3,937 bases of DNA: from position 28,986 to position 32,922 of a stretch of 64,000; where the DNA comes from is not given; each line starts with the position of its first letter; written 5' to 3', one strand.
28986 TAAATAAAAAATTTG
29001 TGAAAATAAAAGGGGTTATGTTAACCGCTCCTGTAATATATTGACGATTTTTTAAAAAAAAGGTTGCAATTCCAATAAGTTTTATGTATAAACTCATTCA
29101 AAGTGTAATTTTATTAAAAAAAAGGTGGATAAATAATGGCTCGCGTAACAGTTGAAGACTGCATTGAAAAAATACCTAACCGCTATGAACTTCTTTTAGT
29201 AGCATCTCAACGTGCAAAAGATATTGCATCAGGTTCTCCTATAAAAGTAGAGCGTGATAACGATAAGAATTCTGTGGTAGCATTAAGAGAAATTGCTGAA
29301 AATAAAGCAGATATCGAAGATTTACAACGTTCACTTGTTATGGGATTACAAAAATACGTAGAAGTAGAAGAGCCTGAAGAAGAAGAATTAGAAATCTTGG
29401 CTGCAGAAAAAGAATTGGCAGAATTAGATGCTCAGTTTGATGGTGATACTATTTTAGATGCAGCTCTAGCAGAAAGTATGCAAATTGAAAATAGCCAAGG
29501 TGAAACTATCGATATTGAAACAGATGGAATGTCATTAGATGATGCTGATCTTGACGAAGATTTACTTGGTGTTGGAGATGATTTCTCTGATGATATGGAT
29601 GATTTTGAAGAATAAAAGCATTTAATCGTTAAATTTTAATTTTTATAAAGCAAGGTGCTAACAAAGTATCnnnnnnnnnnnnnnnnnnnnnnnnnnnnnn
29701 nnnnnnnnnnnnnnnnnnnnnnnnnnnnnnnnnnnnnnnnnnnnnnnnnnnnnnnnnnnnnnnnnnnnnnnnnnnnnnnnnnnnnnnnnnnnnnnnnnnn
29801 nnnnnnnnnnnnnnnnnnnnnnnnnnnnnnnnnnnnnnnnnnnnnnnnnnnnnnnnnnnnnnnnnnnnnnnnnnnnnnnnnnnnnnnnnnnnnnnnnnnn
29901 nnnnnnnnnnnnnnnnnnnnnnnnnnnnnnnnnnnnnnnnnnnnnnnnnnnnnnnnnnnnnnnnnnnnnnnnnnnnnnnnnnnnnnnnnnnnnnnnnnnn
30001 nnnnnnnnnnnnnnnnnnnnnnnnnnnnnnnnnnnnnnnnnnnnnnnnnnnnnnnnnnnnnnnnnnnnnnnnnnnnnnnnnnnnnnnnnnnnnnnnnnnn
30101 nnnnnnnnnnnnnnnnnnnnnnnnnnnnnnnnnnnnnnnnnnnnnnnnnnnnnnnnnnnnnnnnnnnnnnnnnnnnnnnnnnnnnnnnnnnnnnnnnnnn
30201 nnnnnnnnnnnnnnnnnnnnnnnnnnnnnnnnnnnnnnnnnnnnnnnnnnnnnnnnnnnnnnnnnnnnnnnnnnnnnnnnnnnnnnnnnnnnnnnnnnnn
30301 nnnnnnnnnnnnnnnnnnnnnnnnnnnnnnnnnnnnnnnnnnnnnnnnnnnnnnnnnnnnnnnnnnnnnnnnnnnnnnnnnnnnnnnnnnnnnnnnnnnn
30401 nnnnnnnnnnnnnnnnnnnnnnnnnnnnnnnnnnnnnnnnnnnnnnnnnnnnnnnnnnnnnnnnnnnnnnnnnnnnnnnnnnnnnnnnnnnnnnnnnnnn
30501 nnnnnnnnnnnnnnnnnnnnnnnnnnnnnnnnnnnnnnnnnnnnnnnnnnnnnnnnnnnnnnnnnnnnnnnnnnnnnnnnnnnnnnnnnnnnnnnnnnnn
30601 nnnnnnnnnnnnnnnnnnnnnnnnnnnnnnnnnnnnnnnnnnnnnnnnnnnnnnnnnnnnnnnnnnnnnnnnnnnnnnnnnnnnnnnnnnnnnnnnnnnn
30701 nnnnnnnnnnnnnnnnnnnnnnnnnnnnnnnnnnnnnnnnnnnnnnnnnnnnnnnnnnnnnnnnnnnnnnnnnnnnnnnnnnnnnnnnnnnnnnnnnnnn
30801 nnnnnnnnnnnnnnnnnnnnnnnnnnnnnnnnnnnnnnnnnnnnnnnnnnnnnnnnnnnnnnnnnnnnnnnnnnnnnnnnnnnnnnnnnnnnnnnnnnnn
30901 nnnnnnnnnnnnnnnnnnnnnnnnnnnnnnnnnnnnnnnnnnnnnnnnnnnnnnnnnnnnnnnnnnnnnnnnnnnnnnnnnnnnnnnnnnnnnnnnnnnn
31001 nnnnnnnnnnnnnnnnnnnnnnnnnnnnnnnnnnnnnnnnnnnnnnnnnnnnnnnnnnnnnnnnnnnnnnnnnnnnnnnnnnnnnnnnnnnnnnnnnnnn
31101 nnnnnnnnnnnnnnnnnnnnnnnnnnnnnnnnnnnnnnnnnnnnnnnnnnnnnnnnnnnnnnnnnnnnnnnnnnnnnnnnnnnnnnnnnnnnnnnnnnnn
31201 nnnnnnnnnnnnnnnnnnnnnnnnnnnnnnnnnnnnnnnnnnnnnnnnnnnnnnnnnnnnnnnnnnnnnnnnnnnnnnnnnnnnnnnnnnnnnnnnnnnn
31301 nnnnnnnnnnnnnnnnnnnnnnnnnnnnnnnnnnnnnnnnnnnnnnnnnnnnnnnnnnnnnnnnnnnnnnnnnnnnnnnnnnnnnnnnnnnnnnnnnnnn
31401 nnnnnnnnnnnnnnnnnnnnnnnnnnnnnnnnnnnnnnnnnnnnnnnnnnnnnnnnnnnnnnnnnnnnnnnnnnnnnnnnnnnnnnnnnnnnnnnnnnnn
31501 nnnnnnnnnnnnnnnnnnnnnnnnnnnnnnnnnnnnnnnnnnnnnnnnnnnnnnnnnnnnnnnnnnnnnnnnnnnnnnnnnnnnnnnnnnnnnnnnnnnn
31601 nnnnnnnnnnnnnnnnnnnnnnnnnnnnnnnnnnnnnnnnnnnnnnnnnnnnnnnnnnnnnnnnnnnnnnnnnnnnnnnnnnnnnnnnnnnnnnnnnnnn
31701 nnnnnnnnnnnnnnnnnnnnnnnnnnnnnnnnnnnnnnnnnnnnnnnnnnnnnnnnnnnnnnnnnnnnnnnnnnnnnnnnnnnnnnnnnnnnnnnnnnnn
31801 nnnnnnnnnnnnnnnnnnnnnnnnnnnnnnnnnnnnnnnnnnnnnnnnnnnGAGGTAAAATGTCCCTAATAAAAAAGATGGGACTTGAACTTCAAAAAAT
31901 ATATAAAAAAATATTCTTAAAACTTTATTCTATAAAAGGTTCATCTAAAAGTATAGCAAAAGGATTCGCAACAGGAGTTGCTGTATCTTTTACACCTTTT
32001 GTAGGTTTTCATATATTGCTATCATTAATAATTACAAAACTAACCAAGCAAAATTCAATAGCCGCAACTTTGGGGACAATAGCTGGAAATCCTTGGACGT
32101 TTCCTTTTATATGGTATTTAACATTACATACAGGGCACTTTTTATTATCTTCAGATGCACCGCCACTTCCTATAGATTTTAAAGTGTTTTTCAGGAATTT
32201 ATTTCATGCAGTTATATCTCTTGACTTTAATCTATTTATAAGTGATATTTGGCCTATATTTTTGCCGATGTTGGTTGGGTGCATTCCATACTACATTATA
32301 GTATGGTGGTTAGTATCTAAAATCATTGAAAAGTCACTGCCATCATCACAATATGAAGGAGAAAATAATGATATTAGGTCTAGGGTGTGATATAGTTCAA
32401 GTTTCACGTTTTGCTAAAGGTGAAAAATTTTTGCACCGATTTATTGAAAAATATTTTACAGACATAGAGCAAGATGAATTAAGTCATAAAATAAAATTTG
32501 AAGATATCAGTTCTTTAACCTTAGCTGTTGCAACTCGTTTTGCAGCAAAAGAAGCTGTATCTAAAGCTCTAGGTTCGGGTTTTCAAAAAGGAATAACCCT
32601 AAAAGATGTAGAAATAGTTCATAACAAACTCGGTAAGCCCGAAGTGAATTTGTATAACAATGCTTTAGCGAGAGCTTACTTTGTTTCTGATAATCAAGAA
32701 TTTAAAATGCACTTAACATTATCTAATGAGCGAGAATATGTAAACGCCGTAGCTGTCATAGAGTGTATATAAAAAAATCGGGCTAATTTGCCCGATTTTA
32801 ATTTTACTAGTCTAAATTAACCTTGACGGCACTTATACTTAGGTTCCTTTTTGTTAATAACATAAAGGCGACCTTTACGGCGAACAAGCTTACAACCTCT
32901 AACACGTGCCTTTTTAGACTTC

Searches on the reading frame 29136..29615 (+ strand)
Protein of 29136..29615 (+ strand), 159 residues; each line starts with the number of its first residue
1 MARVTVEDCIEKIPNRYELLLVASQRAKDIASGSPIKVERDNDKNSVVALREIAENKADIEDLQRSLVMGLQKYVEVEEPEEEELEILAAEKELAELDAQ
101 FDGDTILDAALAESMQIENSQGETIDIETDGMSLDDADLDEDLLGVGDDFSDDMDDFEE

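Call 62: search_protein_families(library=pfam, proteins=[window:29136-29615:+], max_evalue=0.0001)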
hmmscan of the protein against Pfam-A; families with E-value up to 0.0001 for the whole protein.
window:29136-29615:+ (159 aa): 1 family
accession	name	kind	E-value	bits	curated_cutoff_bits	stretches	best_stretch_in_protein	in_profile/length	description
PF01192.27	RNA_pol_Rpb6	-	1.8e-15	57.1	26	1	8-59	1-52/53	RNA polymerase Rpb6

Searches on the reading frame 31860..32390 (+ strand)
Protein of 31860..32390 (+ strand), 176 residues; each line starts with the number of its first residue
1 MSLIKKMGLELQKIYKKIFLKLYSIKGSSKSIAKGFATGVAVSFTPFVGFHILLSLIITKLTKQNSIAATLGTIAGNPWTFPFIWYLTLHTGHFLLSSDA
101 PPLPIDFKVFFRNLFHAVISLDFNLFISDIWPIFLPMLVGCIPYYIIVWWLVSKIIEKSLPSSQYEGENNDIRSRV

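Call 63: search_protein_families(library=pfam, proteins=[window:31860-32390:+], max_evalue=0.0001)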
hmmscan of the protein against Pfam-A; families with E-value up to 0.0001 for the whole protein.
window:31860-32390:+ (176 aa): 1 family
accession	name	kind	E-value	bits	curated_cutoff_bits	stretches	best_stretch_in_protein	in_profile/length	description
PF09835.14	DUF2062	-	9.8e-29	100.6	27.4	1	13-152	2-130/147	Uncharacterized protein conserved in bacteria (DUF2062)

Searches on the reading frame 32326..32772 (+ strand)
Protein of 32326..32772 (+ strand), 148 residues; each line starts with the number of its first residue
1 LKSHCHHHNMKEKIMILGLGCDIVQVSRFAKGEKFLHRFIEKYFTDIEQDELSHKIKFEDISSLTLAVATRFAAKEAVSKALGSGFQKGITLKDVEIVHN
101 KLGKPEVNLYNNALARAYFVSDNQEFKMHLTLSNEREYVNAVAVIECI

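Call 63: search_protein_families(library=pfam, proteins=[window:32326-32772:+], max_evalue=0.0001)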
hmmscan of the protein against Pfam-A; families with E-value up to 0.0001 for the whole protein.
window:32326-32772:+ (148 aa): 1 family
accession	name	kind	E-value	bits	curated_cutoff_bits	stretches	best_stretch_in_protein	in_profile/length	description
PF01648.25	ACPS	-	1e-16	61.4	25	1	18-124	1-103/111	4'-phosphopantetheinyl transferase superfamily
